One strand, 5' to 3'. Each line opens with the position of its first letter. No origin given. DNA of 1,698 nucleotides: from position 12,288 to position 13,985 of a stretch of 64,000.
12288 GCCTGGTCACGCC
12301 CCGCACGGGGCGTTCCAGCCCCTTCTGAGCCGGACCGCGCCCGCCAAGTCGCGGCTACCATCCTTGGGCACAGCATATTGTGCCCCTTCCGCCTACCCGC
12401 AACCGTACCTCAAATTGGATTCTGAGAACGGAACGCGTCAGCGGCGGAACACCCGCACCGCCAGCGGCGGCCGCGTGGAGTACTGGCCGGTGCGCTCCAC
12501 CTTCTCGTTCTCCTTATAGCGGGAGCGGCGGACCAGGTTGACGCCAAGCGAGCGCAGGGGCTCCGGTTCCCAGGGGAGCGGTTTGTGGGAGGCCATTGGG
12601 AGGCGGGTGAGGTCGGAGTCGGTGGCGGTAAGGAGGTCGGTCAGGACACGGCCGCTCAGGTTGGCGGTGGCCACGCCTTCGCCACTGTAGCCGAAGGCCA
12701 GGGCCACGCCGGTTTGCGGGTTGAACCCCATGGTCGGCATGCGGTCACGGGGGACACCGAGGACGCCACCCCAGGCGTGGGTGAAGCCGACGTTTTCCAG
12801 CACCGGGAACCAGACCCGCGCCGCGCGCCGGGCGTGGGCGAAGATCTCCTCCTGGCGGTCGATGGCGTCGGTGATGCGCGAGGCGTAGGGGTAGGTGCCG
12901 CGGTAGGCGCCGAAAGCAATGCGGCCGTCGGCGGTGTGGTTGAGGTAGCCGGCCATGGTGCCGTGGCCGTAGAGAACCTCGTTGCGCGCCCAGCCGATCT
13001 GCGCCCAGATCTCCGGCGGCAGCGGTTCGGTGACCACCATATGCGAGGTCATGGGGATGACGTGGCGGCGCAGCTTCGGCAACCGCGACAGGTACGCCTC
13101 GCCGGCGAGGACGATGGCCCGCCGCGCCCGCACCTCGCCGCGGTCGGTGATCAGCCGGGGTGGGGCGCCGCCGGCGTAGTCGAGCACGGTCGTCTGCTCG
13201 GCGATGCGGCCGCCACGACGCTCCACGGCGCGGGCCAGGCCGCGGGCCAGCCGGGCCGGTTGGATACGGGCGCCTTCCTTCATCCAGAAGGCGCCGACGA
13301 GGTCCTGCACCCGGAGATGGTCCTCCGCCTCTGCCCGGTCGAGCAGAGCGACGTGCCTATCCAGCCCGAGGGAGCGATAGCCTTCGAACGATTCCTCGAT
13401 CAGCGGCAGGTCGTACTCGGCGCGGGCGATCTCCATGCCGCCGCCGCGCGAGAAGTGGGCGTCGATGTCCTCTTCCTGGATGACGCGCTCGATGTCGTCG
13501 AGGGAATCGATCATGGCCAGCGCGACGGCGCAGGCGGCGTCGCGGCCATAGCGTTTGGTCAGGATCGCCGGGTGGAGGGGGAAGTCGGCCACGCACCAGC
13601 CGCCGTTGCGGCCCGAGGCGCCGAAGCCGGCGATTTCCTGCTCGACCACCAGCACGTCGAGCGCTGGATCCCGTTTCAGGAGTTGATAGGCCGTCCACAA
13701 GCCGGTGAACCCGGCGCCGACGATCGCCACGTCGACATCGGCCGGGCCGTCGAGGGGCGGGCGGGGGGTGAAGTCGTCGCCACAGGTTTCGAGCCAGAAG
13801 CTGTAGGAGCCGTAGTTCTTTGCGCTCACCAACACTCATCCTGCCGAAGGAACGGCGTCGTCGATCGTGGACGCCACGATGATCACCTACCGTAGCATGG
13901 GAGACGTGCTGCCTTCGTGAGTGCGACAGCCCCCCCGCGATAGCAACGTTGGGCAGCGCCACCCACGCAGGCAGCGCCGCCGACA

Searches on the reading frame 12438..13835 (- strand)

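Call 36: search_protein_families(library=pfam, proteins=[window:12438-13835:-], max_evalue=0.00001)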
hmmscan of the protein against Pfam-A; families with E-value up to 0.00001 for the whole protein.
window:12438-13835:- (465 aa): 2 families
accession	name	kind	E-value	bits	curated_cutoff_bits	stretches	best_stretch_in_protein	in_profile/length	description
PF01266.30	DAO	-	2.5e-60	205.3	27.9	1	35-401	1-353/353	FAD dependent oxidoreductase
PF01946.23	Thi4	-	3.5e-06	26.9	26.2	1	32-75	16-58/235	Thi4 family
